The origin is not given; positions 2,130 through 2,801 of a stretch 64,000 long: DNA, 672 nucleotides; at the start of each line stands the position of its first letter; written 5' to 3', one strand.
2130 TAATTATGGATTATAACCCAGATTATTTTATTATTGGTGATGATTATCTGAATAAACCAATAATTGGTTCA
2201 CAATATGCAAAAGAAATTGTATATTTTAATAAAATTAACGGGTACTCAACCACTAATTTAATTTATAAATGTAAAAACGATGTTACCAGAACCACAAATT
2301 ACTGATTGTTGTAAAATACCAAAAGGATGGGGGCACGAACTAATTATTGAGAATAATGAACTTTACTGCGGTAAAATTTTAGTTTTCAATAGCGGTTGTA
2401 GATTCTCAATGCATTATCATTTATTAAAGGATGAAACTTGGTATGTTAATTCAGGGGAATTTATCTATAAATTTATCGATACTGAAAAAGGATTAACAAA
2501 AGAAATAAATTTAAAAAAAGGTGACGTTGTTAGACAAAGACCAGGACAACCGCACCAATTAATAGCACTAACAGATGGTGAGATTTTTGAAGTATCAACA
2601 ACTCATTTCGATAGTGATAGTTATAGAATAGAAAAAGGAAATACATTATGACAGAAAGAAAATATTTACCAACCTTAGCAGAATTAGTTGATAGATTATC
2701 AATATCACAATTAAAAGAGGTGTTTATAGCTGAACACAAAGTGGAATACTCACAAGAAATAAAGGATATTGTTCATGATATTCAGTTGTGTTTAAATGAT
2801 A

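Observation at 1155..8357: Phage-encoded NDP-heptose (possibly 6-deoxyheptose) nucleotide-sugar pathway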

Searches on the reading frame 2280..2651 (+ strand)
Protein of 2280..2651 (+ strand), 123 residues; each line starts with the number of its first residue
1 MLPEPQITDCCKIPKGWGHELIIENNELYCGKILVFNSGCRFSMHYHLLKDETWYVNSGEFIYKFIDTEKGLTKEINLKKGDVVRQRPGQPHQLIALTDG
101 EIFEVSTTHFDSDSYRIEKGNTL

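Call 3: search_protein_families(library=pfam, proteins=[window:2280-2651:+], max_evalue=0.1)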
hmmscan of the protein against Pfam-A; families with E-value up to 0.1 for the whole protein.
window:2280-2651:+ (123 aa): 8 families
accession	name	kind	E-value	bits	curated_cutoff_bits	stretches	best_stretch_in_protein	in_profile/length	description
PF07883.17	Cupin_2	-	5.5e-08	32.9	27.2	1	36-100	5-62/70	Cupin domain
PF07385.18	Lyx_isomer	-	0.00058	19.6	20.8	1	25-53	83-111/222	D-lyxose isomerase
PF00190.28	Cupin_1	-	0.0034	17.4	22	1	35-107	39-112/151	Cupin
PF01050.24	MannoseP_isomer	-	0.004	17.8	23.6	1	11-61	10-60/116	Mannose-6-phosphate isomerase C-terminal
PF14667.12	Polysacc_synt_C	-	0.0069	16.9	28.7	1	38-105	27-96/111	Polysaccharide biosynthesis C-terminal domain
PF12973.13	Cupin_7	-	0.068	13.4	27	0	33-110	37-104/105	ChrR Cupin-like domain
PF25412.1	zf-C2H2_ZNF592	-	0.092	13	27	0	29-48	11-30/45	ZNF592-like C2H2 zinc finger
PF05899.18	Cupin_3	-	0.095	12.8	23.5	0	39-90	16-60/74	EutQ-like cupin domain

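Call 4: search_protein_families(library=ncbifam, proteins=[window:2280-2651:+], max_evalue=0.1)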
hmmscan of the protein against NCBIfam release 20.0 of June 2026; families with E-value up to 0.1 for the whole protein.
window:2280-2651:+ (123 aa): 3 families
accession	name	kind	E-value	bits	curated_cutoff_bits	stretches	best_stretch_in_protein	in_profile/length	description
TIGR04366.1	cupin_WbuC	subfamily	9.4e-06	25.5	42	1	35-112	40-121/132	WbuC family cupin fold metalloprotein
TIGR03404.1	bicupin_oxalic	subfamily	0.0083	15.2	254.2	1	37-103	75-139/367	bicupin, oxalate decarboxylase family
TIGR01479.1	GMP_PMI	equivalog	0.065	12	372.95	1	12-60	358-406/467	mannose-1-phosphate guanylyltransferase/mannose-6-phosphate isomerase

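Call 6: search_protein_families(library=phrogs, proteins=[window:2280-2651:+], max_evalue=0.01)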
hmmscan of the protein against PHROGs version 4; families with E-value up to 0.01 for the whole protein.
window:2280-2651:+ (123 aa): 1 family
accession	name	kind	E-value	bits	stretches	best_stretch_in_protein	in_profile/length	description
phrog_7851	-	other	9.7e-39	133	1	13-120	8-116/117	cysteine dioxygenase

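Call 51: search_solved_structures(query=window:2280-2651:+, max_evalue=1, show_alignments=2)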
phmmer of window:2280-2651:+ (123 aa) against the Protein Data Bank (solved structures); distinct sequences matched with E-value up to 1: 5.
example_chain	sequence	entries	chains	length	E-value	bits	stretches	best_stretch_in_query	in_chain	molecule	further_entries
2vqa_A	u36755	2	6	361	0.0044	20.2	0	31-92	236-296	SLL1358 PROTEIN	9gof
3h8u_A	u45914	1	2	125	0.041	17.1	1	36-94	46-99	uncharacterized conserved protein with double-stranded beta-helix domain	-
7xft_A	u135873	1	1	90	0.24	14.6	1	81-106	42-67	Putative zinc metalloprotease PA3649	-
7xfu_A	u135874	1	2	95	0.27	14.4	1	81-106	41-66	Putative zinc metalloprotease PA3649,peptide GPAVLA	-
2ky8_A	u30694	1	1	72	0.37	14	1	8-37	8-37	Methyl-CpG-binding domain protein 2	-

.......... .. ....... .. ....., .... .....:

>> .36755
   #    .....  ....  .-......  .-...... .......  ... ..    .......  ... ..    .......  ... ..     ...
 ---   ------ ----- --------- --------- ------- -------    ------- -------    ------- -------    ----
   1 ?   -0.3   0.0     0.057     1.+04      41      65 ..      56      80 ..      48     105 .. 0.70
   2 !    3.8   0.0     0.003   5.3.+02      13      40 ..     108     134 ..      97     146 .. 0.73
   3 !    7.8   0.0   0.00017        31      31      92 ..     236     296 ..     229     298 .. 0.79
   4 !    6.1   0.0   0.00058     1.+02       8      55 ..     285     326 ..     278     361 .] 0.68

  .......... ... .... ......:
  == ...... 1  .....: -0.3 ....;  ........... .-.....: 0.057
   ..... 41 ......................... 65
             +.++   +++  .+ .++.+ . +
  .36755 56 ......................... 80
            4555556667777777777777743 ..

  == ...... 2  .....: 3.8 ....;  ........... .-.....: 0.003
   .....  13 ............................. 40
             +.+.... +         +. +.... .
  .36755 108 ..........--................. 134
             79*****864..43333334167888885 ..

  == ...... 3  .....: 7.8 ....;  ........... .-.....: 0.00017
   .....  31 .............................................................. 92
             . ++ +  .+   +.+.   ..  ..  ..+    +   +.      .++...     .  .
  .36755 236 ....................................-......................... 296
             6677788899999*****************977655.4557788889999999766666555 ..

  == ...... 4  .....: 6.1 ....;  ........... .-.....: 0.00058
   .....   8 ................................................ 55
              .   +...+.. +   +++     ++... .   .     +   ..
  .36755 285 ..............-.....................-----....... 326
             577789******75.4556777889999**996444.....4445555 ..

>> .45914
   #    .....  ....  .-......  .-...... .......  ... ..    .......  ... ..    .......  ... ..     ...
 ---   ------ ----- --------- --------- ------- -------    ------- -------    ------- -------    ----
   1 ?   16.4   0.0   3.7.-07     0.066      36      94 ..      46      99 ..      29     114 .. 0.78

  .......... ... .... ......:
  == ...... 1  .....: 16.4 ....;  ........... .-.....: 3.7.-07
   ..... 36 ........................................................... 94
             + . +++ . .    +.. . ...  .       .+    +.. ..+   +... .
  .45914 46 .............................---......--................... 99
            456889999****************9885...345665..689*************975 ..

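Call 52: search_dna_similar(query=window:2280-2651:+, collection=phages, mode=protein, max_rows=30, max_evalue=0.001)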
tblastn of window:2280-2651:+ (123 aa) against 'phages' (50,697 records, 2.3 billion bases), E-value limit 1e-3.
Records with a match: 35; places in all: 35; records where one place covers at least 80% of the query: 35.
Best place of each record, by identity: <60% 35.
By first word of the organism name: Synechococcus 23; Prochlorococcus 6; Marine 5; Cyanophage 1.
By host as written in the record: Synechococcus sp. 9; - 6; Synechococcus sp. WH8102 3; Synechococcus sp. WH8109 3; Prochlorococcus sp. MIT9515 2; Synechococcus sp. WH8017 2; Synechococcus sp. WH7803 2; Prochlorococcus sp. NATL1A 2; and 4 more.
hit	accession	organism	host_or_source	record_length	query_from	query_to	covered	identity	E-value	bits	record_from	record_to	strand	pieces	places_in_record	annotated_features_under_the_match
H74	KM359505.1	Prochlorococcus phage P-TIM68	Prochlorococcus sp. MIT9515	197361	3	121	97%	48.4%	5e-26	106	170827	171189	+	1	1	putative nucleotidyltransferase (x2)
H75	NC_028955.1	Prochlorococcus phage P-TIM68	Prochlorococcus sp. MIT9515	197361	3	121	97%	48.4%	5e-26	106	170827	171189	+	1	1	cysteine dioxygenase | bifunctional heptose 7-phosphate kinase/heptose 1-phosphate ...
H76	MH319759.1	Marine virus AG-345-O18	single cell amplified by WGA-X; seawater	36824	1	123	100%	46.0%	2e-26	107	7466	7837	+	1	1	record has no annotation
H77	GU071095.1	Synechococcus phage S-SM2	Synechococcus sp. WH8017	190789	13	121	89%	50.5%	1e-25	105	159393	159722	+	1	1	putative nucleotidyltransferase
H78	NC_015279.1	Synechococcus phage S-SM2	Synechococcus sp. WH8017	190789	13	121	89%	50.5%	1e-25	105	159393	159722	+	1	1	cysteine dioxygenase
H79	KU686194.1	Synechococcus phage S-CAM1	Synechococcus sp.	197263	13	121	89%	49.6%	6e-25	103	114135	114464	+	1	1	putative nucleotidyltransferase | ADP-L-glycero-D-manno-heptose-6-epimerase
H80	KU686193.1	Synechococcus phage S-CAM1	Synechococcus sp.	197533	13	121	89%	49.6%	6e-25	103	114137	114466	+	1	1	putative nucleotidyltransferase | ADP-L-glycero-D-manno-heptose-6-epimerase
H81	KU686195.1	Synechococcus phage S-CAM1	Synechococcus sp.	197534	13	121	89%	49.6%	6e-25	103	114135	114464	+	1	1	putative nucleotidyltransferase | ADP-L-glycero-D-manno-heptose-6-epimerase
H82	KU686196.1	Synechococcus phage S-CAM1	Synechococcus sp.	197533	13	121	89%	49.6%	6e-25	103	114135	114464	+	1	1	putative nucleotidyltransferase | ADP-L-glycero-D-manno-heptose-6-epimerase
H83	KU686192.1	Synechococcus phage S-CAM1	Synechococcus sp.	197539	13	121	89%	49.6%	6e-25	103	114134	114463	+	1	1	putative nucleotidyltransferase | ADP-L-glycero-D-manno-heptose-6-epimerase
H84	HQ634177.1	Synechococcus phage S-CAM1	Synechococcus sp. WH7803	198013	13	121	89%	49.6%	6e-25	103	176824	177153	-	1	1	hypothetical protein | ADP-L-glycero-D-manno-heptose-6-epimerase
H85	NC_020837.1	Synechococcus phage S-CAM1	Synechococcus sp. WH7803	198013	13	121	89%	49.6%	6e-25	103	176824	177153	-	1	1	cysteine dioxygenase | nucleotide-sugar epimerase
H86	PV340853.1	Synechococcus phage Sf-CH8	Synechococcus sp. WH8102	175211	13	121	89%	49.1%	1e-21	94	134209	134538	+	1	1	putative nucleotidyltransferase | phosphoheptose isomerase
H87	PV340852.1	Synechococcus phage Sf-CH5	Synechococcus sp. WH8102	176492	13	121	89%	49.1%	1e-21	94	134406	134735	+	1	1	putative nucleotidyltransferase | phosphoheptose isomerase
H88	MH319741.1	Marine virus AG-345-E15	single cell amplified by WGA-X; seawater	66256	15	121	87%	50.0%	6e-26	106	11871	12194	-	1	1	record has no annotation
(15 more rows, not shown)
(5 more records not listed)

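Call 65: search_solved_structures(query=A5, max_evalue=1, show_alignments=3)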
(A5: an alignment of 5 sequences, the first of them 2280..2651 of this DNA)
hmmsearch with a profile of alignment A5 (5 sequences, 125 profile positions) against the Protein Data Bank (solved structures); distinct sequences matched with E-value up to 1: 26.
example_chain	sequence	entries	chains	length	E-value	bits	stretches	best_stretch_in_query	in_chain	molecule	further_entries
3d82_A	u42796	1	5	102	0.00034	23.6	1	24-106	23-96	Cupin 2, conserved barrel domain protein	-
1y3t_A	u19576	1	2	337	0.00039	23.4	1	41-96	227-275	Hypothetical protein yxaG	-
2h0v_A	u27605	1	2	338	0.0004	23.4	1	41-96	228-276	Quercetin 2,3-dioxygenase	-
2y0o_A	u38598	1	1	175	0.00046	23.2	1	25-115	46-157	PROBABLE D-LYXOSE KETOL-ISOMERASE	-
5avp_A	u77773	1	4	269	0.00065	22.7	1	32-76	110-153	L-ribose isomerase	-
8hfb_A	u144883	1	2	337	0.0017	21.3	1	41-96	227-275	Quercetin 2,3-dioxygenase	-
3ww1_A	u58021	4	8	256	0.0054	19.7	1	32-69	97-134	L-ribose isomerase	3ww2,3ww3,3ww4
7nzo_AAA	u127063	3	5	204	0.0056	19.7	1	20-117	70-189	D-lyxose/D-mannose family sugar isomerase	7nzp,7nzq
7zvy_G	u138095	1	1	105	0.0079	19.2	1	43-104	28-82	Cupin_2 domain-containing protein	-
7zvy_E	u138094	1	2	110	0.0089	19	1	43-104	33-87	Cupin_2 domain-containing protein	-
7zvy_B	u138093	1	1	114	0.0097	18.9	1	43-104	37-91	Cupin_2 domain-containing protein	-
7zvm_A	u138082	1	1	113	0.0098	18.9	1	42-119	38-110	Mannose-6-phosphate isomerase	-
7zvy_A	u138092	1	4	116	0.01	18.8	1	43-104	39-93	Cupin_2 domain-containing protein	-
4yrd_A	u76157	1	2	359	0.013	18.5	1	42-108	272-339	Capsular polysaccharide synthesis enzyme Cap5F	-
2vqa_A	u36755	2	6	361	0.013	18.5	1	33-97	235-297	SLL1358 PROTEIN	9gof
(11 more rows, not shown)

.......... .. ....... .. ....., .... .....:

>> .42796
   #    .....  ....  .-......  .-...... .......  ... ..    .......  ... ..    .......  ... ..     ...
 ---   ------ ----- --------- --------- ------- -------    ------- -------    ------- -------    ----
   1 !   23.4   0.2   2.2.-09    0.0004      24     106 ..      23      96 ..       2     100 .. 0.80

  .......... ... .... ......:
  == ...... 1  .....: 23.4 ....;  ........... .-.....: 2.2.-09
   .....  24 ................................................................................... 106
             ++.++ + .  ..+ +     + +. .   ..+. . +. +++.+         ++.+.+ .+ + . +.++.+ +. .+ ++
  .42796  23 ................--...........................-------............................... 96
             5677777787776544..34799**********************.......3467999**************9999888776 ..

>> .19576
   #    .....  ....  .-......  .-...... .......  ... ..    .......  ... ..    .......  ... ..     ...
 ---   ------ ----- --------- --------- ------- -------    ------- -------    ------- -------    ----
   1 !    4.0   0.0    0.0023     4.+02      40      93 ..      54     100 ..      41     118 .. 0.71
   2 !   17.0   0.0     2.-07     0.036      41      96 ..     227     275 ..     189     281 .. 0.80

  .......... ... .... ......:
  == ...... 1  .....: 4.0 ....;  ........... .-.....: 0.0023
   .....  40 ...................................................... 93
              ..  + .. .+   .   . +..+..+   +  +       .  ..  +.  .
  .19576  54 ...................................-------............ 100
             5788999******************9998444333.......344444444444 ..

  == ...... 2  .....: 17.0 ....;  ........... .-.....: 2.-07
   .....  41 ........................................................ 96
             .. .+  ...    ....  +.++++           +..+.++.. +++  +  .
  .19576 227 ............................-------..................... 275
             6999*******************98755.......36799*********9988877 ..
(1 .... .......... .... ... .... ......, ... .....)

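Call 113: search_solved_structures(query=A11, max_evalue=0.1, show_alignments=5)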
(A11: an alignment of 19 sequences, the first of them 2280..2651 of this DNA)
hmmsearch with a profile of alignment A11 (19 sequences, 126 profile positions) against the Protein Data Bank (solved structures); distinct sequences matched with E-value up to 0.1: 38.
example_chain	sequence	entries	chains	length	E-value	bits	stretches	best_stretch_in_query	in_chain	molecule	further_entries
3d82_A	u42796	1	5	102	6.5e-07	32.4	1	15-106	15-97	Cupin 2, conserved barrel domain protein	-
1y3t_A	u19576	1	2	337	2.4e-06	30.6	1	41-96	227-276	Hypothetical protein yxaG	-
2h0v_A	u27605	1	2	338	2.5e-06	30.6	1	41-96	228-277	Quercetin 2,3-dioxygenase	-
2vqa_A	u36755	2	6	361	8.8e-06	28.8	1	34-99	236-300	SLL1358 PROTEIN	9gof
8hfb_A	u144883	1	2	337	1.7e-05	27.9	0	41-95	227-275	Quercetin 2,3-dioxygenase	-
2y0o_A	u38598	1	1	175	7.3e-05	25.8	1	25-114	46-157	PROBABLE D-LYXOSE KETOL-ISOMERASE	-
7nzo_AAA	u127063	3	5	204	0.00013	25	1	20-115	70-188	D-lyxose/D-mannose family sugar isomerase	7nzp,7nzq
4met_A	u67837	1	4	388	0.00017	24.6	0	40-104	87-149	Oxalate decarboxylase OxdC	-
6ufi_A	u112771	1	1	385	0.00018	24.6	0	39-104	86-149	Cupin domain-containing protein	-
5avp_A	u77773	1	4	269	0.00039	23.5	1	32-73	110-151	L-ribose isomerase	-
6tzp_A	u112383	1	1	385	0.00045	23.3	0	39-104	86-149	Oxalate decarboxylase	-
4yrd_A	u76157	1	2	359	0.00045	23.3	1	45-107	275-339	Capsular polysaccharide synthesis enzyme Cap5F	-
2zkl_A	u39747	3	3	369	0.00049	23.1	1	45-107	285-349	Capsular polysaccharide synthesis enzyme Cap5F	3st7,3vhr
2uy8_A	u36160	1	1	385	0.0006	22.9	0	39-104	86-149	OXALATE DECARBOXYLASE OXDC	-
1gqg_A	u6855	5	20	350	0.00071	22.6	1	48-105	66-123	QUERCETIN 2,3-DIOXYGENASE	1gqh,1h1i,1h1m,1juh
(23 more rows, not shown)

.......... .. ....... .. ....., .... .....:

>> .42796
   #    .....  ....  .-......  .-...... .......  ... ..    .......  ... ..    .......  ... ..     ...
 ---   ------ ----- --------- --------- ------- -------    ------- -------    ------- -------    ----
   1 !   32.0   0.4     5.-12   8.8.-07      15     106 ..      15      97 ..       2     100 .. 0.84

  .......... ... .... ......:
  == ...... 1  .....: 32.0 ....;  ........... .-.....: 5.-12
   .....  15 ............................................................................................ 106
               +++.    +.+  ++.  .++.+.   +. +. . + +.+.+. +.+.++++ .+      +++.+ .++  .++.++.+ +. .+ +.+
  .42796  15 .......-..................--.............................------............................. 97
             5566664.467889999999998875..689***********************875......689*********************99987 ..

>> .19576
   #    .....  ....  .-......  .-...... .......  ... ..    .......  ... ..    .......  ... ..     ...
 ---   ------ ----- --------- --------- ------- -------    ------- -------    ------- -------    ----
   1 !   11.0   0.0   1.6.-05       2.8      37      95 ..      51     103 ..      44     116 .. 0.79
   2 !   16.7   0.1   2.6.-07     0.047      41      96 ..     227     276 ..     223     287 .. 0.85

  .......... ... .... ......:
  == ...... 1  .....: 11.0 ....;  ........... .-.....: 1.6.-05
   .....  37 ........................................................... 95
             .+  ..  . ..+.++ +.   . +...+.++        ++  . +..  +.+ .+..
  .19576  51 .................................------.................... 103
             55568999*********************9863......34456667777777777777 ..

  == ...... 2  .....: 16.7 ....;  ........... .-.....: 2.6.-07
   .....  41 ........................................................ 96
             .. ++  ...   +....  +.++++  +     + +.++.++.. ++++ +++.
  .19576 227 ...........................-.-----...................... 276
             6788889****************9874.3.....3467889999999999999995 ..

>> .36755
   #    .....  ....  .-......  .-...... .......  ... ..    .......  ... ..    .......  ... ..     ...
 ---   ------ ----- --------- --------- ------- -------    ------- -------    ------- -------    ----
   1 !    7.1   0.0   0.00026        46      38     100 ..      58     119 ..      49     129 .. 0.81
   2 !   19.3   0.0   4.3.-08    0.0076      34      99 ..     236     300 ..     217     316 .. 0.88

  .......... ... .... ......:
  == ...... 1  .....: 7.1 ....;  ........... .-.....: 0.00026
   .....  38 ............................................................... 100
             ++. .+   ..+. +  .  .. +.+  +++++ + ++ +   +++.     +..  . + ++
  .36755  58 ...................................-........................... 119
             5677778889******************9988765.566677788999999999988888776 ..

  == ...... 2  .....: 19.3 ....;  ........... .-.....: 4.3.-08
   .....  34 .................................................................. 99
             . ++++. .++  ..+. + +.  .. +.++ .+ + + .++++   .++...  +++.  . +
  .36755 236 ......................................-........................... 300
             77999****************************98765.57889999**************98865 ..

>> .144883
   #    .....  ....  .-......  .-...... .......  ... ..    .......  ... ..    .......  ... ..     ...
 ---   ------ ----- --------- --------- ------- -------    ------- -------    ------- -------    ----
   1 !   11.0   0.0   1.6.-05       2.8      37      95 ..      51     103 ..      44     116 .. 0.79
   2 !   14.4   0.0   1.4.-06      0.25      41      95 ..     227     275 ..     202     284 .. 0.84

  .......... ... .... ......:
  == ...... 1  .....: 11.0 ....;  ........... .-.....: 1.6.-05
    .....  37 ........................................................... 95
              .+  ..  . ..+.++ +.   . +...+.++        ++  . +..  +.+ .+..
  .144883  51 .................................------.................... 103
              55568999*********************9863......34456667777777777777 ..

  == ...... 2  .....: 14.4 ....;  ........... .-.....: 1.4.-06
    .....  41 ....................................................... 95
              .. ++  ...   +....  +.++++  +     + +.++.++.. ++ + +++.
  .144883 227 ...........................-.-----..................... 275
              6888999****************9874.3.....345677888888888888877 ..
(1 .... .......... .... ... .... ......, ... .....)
